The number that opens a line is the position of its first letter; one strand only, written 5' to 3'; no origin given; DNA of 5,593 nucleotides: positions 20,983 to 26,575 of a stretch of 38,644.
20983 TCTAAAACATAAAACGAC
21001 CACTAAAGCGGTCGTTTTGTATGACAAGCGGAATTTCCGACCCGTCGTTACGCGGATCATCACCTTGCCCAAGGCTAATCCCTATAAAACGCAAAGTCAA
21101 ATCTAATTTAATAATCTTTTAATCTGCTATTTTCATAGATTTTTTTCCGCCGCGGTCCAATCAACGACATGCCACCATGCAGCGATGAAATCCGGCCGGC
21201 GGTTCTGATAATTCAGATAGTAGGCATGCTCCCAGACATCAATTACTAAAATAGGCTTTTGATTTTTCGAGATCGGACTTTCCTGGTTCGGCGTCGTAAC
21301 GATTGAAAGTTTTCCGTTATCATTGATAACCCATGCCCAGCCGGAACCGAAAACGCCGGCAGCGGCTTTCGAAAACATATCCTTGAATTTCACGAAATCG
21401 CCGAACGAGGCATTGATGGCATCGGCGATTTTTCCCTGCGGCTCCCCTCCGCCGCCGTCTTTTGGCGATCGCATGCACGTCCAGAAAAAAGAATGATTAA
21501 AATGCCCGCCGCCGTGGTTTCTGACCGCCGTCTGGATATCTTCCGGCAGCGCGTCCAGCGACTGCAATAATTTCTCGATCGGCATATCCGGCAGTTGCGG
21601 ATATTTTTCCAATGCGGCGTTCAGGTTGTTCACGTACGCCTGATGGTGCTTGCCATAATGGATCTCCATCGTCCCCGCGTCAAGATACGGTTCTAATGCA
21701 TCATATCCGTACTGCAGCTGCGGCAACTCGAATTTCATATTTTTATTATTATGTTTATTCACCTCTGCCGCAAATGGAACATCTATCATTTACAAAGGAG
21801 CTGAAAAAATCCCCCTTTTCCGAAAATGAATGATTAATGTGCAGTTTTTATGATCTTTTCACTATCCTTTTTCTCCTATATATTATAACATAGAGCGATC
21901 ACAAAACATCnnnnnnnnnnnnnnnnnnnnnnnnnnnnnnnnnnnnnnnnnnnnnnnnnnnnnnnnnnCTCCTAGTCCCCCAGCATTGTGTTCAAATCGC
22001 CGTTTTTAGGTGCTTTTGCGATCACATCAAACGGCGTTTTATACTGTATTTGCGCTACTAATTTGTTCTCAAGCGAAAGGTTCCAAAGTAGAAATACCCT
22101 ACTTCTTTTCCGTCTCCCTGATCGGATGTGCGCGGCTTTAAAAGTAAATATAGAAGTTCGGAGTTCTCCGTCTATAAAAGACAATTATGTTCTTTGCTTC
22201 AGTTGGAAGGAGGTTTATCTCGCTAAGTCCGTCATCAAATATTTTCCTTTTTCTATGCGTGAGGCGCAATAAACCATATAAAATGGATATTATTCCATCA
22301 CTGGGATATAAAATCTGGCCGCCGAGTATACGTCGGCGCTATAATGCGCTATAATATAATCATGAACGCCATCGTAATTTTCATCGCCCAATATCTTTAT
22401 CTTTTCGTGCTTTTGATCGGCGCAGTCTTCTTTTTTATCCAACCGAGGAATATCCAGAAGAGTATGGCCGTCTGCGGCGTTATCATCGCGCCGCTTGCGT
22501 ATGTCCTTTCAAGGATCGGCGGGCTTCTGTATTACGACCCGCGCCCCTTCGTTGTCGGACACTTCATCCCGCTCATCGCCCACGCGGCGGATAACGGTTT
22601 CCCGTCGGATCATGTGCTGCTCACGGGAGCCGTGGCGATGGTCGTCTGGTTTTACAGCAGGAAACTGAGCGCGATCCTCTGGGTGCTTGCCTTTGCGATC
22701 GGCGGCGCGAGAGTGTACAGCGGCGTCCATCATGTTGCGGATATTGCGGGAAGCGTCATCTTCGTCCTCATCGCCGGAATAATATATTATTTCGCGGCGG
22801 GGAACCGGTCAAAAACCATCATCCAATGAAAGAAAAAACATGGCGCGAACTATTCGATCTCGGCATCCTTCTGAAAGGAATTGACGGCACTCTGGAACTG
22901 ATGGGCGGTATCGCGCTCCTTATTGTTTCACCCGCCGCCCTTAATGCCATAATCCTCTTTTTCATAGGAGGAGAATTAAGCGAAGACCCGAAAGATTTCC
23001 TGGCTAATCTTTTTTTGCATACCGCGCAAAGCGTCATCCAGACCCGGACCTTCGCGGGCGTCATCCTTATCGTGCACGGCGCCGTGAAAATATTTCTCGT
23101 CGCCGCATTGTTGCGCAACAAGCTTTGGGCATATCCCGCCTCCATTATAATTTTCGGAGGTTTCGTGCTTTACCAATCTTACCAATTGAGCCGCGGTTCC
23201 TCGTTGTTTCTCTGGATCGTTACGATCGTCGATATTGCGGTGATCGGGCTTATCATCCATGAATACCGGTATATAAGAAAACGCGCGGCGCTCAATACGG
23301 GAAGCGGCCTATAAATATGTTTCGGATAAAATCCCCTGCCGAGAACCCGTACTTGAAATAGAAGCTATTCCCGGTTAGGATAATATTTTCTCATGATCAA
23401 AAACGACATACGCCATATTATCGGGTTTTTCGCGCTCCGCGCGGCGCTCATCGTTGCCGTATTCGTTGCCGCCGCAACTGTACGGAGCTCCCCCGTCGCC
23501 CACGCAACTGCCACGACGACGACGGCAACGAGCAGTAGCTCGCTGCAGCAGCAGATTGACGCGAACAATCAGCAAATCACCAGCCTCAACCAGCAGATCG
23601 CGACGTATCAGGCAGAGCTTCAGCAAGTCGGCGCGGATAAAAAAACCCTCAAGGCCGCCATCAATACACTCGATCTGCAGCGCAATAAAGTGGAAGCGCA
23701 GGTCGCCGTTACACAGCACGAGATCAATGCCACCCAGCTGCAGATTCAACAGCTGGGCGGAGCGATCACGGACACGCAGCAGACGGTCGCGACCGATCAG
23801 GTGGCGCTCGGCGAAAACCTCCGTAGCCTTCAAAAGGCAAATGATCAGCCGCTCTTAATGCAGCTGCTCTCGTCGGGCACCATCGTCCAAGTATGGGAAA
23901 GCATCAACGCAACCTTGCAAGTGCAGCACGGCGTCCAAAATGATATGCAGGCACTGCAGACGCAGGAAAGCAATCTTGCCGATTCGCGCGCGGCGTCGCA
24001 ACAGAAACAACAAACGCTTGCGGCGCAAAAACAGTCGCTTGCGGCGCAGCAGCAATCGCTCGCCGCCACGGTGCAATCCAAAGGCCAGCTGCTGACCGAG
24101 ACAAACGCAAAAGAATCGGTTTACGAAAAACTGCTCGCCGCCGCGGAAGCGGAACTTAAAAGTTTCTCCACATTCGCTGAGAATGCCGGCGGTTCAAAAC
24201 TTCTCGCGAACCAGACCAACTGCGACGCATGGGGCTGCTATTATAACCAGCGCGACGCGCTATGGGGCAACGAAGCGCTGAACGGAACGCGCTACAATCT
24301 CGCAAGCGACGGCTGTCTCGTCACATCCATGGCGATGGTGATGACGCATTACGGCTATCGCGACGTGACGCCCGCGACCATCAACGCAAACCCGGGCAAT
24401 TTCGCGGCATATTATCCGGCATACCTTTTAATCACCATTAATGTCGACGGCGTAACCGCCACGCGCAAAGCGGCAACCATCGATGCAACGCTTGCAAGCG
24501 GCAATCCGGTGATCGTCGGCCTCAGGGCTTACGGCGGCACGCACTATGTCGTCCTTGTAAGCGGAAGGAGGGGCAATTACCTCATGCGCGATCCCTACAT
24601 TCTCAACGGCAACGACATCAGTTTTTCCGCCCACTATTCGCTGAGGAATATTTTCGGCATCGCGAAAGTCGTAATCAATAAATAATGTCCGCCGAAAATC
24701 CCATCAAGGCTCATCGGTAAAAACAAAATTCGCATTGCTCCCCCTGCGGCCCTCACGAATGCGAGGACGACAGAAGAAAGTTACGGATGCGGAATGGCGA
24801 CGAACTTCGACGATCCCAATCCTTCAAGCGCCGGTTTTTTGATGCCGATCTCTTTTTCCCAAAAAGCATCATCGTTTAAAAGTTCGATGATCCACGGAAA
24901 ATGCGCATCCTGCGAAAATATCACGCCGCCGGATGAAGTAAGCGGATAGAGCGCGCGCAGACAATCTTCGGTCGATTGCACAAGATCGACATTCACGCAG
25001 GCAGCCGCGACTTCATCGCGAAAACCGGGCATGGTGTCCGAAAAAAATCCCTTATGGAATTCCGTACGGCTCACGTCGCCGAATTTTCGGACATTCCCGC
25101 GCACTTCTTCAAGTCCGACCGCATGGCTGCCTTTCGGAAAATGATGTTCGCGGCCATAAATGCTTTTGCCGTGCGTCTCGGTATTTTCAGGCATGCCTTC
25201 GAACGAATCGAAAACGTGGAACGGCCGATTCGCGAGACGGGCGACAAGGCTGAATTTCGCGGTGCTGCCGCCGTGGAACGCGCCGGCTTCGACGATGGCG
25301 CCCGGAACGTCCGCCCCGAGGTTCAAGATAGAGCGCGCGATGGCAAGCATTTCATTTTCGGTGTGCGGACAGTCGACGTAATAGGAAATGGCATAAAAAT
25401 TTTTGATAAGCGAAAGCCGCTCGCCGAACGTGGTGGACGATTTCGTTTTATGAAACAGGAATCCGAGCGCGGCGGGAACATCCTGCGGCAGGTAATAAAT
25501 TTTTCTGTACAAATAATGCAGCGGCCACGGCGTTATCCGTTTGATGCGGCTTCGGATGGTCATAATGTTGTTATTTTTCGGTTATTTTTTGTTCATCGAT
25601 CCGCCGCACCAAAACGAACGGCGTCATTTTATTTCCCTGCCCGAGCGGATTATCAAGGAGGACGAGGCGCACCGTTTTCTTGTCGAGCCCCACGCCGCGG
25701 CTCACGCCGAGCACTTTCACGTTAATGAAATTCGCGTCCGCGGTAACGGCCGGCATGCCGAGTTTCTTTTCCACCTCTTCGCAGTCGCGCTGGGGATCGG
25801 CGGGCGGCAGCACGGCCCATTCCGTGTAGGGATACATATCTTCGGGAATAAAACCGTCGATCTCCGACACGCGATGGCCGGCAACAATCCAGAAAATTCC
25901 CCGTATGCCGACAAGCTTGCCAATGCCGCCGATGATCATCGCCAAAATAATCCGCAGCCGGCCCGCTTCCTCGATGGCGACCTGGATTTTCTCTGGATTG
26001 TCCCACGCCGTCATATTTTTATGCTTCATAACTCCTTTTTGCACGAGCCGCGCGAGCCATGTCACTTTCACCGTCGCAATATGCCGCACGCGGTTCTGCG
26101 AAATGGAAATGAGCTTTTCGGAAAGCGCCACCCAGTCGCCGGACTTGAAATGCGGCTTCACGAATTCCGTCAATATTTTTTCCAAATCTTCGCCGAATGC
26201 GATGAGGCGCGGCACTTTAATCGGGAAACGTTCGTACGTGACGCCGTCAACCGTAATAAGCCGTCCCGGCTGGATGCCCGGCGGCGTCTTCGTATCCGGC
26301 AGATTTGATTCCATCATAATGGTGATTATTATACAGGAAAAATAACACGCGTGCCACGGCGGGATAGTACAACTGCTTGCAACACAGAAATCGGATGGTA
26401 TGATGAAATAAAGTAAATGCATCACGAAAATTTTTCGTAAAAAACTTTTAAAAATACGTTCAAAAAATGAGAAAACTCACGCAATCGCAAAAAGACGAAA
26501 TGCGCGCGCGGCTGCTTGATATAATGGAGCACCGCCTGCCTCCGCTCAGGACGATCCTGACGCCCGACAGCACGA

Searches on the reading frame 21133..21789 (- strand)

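Call 89: search_protein_families(library=pfam, proteins=[window:21133-21789:-], max_evalue=0.0001)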
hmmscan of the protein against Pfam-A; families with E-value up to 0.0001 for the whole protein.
window:21133-21789:- (218 aa): 2 families
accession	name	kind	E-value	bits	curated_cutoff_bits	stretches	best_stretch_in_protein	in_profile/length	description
PF02777.23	Sod_Fe_C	-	2.4e-40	137.1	20.9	1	117-217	1-102/102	Iron/manganese superoxide dismutases, C-terminal domain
PF00081.27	Sod_Fe_N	-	9.1e-31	106.6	27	1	19-106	1-81/82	Iron/manganese superoxide dismutases, alpha-hairpin domain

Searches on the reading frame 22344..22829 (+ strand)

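Call 89: search_protein_families(library=pfam, proteins=[window:22344-22829:+], max_evalue=0.0001)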
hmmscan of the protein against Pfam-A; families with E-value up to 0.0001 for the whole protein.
window:22344-22829:+ (161 aa): 1 family
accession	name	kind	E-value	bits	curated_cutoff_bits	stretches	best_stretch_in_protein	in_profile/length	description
PF01569.27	PAP2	-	1.8e-13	50.8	27.2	1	51-151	11-124/130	PAP2 superfamily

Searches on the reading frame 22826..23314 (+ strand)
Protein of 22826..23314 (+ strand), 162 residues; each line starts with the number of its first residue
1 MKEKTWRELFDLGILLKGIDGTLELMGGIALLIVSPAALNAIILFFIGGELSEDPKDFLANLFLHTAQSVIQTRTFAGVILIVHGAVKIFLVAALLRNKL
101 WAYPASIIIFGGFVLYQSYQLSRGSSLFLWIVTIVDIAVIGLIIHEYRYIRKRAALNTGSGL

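Call 89: search_protein_families(library=pfam, proteins=[window:22826-23314:+], max_evalue=0.0001)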
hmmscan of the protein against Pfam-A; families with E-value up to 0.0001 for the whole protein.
window:22826-23314:+ (162 aa): 1 family
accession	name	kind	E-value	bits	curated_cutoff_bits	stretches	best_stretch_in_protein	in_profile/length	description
PF09900.14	DUF2127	-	2.8e-27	96.1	24.3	1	10-147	2-140/140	Predicted membrane protein (DUF2127)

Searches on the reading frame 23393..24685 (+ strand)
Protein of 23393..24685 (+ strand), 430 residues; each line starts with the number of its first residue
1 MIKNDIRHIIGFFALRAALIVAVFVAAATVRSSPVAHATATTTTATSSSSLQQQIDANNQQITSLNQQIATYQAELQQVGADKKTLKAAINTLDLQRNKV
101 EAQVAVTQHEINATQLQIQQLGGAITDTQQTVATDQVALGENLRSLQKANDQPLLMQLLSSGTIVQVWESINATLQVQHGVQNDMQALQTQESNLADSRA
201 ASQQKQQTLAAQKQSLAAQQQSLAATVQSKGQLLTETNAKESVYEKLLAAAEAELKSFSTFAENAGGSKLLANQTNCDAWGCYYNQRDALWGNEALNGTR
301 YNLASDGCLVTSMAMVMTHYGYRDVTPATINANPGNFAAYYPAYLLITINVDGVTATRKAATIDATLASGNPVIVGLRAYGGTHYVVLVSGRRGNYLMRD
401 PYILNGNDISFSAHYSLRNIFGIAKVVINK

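Call 89: search_protein_families(library=pfam, proteins=[window:23393-24685:+], max_evalue=0.0001)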
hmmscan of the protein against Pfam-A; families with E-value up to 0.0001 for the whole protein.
window:23393-24685:+ (430 aa): 1 family
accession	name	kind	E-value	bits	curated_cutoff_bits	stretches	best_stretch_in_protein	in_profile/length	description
PF13529.12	Peptidase_C39_2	-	8.5e-07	30.1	24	1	283-402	5-143/143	Peptidase_C39 like family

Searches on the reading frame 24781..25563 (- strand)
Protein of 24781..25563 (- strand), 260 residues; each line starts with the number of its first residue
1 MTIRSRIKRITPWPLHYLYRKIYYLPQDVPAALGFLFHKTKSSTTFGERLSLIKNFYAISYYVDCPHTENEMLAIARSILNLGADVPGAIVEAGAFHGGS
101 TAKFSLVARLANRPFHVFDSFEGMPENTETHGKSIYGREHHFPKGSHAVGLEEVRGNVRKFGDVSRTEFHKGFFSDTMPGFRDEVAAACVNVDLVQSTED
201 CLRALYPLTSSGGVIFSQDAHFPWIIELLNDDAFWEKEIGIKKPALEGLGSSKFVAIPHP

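Call 89: search_protein_families(library=pfam, proteins=[window:24781-25563:-], max_evalue=0.0001)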
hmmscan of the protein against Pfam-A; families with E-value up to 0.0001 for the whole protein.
window:24781-25563:- (260 aa): 2 families
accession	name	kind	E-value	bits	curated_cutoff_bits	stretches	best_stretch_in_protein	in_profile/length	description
PF05711.17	TylF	-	1.2e-20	74.3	23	1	84-219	89-228/264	Macrocin-O-methyltransferase (TylF)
PF13578.12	Methyltransf_24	-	2.1e-06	29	26.3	1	91-219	1-104/105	Methyltransferase domain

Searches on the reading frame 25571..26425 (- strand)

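Call 90: search_protein_families(library=pfam, proteins=[window:25571-26425:-], max_evalue=0.0001)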
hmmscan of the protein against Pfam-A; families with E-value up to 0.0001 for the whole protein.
window:25571-26425:- (284 aa): 1 family
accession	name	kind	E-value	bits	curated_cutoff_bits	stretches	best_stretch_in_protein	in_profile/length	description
PF01996.21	F420_ligase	-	8.1e-08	32.5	25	1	74-222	6-134/218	F420-0:Gamma-glutamyl ligase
